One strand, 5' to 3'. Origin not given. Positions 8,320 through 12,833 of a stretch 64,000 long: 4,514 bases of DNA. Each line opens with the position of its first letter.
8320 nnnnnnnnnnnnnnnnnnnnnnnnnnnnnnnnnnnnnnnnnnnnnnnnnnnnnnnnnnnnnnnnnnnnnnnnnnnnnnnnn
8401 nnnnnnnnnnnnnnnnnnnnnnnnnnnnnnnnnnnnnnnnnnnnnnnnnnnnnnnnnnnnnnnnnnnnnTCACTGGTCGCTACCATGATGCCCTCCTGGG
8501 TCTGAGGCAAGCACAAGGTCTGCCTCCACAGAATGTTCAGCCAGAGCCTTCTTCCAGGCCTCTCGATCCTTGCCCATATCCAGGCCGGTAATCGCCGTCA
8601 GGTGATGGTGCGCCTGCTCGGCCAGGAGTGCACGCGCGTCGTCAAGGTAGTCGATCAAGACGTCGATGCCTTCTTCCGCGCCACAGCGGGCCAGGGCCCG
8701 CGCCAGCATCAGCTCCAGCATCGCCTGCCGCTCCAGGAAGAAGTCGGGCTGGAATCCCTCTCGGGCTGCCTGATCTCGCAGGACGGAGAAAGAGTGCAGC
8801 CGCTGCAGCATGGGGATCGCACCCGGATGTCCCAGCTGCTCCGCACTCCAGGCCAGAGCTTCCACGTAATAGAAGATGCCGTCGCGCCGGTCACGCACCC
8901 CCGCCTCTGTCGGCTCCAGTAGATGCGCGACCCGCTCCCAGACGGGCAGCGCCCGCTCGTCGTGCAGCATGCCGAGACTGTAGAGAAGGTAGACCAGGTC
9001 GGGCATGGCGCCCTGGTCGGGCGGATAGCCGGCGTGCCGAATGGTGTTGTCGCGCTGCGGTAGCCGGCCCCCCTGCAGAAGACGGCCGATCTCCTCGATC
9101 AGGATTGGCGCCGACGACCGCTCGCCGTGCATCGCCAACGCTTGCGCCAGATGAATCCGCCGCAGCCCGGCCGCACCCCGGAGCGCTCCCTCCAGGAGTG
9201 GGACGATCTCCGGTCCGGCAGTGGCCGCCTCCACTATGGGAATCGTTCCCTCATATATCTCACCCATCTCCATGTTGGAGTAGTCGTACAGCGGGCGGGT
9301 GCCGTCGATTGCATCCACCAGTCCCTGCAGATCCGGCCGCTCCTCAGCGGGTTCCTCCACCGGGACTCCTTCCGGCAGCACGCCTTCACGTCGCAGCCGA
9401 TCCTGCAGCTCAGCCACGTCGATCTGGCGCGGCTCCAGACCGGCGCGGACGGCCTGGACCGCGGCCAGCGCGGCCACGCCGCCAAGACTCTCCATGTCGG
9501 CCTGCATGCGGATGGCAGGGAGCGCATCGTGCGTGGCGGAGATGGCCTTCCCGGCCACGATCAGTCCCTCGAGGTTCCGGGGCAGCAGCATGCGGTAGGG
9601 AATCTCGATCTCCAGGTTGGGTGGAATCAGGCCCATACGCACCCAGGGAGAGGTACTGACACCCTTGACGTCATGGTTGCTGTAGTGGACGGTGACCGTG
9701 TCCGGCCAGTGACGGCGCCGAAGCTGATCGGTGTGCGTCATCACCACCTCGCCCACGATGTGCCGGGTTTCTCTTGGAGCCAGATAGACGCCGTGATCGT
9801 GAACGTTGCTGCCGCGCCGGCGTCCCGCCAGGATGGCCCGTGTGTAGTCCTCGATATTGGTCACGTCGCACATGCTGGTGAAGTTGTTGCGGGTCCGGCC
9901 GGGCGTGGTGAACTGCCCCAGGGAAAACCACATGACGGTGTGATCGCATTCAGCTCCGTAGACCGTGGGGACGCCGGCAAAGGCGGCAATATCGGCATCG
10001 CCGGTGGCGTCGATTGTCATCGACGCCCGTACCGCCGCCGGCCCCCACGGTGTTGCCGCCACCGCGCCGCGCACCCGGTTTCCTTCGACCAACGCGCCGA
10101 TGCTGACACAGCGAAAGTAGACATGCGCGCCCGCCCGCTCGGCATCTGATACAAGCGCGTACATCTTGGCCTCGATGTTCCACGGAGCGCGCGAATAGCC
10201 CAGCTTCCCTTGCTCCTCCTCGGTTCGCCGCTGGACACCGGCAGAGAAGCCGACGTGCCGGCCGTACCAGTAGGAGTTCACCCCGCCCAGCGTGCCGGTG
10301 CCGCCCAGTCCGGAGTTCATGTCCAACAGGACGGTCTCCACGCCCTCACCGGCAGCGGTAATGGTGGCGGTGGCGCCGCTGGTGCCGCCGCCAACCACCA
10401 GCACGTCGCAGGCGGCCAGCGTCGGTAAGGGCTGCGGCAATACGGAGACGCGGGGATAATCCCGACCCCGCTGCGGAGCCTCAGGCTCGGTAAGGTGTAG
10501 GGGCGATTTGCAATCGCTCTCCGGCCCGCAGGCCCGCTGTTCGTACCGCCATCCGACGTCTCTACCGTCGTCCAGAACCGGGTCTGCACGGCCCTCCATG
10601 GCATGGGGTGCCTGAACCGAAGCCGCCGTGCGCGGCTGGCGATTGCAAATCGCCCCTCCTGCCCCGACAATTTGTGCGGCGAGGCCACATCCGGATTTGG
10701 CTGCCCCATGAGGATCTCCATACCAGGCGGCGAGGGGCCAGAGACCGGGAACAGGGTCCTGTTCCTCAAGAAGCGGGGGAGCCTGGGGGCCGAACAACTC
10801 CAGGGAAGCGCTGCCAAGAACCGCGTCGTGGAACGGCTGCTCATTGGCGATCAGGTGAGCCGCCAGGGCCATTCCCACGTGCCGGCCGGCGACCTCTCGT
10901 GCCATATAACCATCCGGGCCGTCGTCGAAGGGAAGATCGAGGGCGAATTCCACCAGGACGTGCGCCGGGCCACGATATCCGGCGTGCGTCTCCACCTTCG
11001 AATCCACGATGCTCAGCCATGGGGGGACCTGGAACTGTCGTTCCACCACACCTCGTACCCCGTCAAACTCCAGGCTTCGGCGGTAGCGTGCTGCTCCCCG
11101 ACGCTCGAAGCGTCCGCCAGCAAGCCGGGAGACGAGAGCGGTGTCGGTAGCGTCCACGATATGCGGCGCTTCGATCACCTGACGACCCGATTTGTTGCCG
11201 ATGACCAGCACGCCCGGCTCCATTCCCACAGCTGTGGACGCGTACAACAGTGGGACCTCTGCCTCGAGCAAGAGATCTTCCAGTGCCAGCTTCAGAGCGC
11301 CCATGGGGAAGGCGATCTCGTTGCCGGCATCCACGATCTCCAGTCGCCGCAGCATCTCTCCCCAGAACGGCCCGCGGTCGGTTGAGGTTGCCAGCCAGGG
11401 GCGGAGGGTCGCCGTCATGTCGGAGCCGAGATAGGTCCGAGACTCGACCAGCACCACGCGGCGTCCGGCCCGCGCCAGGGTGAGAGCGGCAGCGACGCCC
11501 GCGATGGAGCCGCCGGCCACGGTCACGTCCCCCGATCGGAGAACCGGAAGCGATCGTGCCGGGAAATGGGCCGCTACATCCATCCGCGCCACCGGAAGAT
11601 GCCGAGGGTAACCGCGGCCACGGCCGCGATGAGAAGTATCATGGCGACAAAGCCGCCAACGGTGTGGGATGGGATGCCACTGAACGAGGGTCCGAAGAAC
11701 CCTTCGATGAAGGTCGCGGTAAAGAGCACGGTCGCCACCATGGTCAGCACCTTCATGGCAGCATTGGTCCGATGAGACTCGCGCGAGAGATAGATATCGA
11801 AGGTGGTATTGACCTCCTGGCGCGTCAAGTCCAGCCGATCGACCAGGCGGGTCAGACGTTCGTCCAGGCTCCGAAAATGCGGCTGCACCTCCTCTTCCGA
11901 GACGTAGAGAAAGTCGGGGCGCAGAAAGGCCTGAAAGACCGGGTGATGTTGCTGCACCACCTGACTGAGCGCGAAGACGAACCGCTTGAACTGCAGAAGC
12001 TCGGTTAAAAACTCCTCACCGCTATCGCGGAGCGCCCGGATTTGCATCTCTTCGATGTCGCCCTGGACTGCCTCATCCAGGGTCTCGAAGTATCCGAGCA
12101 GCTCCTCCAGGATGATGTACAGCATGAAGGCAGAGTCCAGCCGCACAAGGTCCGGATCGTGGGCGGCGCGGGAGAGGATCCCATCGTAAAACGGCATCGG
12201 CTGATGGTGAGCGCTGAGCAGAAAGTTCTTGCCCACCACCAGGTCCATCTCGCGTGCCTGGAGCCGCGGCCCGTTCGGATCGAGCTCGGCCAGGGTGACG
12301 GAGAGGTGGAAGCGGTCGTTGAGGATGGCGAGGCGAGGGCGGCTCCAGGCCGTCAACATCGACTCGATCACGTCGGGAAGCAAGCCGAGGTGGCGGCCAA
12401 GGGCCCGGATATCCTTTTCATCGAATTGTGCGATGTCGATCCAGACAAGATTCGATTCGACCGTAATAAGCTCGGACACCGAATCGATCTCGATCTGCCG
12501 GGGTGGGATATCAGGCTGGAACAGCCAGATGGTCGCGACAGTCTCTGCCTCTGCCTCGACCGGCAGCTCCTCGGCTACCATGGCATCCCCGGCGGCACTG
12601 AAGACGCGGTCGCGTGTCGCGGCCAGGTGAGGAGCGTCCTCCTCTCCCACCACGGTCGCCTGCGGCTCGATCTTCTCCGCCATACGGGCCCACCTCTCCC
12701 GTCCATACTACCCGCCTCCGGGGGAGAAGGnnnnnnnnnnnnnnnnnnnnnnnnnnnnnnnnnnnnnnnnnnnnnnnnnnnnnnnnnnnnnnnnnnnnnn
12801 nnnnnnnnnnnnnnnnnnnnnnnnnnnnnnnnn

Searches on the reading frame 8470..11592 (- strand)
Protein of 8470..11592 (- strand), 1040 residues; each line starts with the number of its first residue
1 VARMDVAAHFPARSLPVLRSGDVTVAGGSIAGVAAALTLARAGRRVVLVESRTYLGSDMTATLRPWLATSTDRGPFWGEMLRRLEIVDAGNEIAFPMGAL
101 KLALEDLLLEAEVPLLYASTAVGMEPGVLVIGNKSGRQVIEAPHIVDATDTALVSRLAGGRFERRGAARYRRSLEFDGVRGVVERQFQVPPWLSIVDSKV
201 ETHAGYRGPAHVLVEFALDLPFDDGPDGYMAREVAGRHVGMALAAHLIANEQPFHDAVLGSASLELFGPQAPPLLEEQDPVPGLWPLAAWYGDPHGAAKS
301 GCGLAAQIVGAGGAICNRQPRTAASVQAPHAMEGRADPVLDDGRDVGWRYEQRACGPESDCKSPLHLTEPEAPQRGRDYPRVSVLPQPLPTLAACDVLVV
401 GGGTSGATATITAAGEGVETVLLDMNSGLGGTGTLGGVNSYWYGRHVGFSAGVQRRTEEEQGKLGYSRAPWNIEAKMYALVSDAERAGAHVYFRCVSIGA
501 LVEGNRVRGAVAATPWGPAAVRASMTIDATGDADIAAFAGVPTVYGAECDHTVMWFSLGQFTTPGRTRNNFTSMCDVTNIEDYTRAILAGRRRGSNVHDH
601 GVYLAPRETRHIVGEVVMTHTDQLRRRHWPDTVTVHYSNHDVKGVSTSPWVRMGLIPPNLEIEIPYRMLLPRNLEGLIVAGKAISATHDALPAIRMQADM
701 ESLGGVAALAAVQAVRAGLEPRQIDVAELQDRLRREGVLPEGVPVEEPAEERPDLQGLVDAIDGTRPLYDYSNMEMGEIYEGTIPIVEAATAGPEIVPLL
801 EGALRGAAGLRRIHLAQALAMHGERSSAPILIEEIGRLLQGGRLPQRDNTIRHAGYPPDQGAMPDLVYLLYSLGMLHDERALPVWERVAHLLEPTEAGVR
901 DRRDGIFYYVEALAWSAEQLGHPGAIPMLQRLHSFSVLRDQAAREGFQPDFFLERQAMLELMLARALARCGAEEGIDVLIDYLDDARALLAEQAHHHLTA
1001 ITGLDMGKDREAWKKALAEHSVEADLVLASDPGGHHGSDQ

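Call 93: search_protein_families(library=pfam, proteins=[window:8470-11592:-], max_evalue=0.00001)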
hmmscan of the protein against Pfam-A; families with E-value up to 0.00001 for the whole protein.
window:8470-11592:- (1040 aa): 5 families
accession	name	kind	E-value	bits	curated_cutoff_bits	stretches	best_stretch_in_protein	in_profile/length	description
PF12831.13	FAD_oxidored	-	6.4e-78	263.3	27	3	602-733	285-416/416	FAD dependent oxidoreductase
PF00890.30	FAD_binding_2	-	3e-09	37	20.4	0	22-57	1-36/414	FAD binding domain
PF13450.12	NAD_binding_8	-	9.6e-08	32.6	21.9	0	25-60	1-36/68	NAD(P)-binding Rossmann-like domain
PF01266.30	DAO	-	3.1e-07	30.7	27.9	0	22-60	1-43/353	FAD dependent oxidoreductase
PF07992.20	Pyr_redox_2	-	7.8e-07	29.2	26.1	0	22-59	2-40/291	Pyridine nucleotide-disulphide oxidoreductase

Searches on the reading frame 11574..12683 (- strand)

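Call 93: search_protein_families(library=pfam, proteins=[window:11574-12683:-], max_evalue=0.00001)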
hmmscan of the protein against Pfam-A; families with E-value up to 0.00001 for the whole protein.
window:11574-12683:- (369 aa): 1 family
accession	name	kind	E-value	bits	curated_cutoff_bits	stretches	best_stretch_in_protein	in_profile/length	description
PF01544.23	CorA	-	2e-42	145.9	27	1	77-365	2-289/292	CorA-like Mg2+ transporter protein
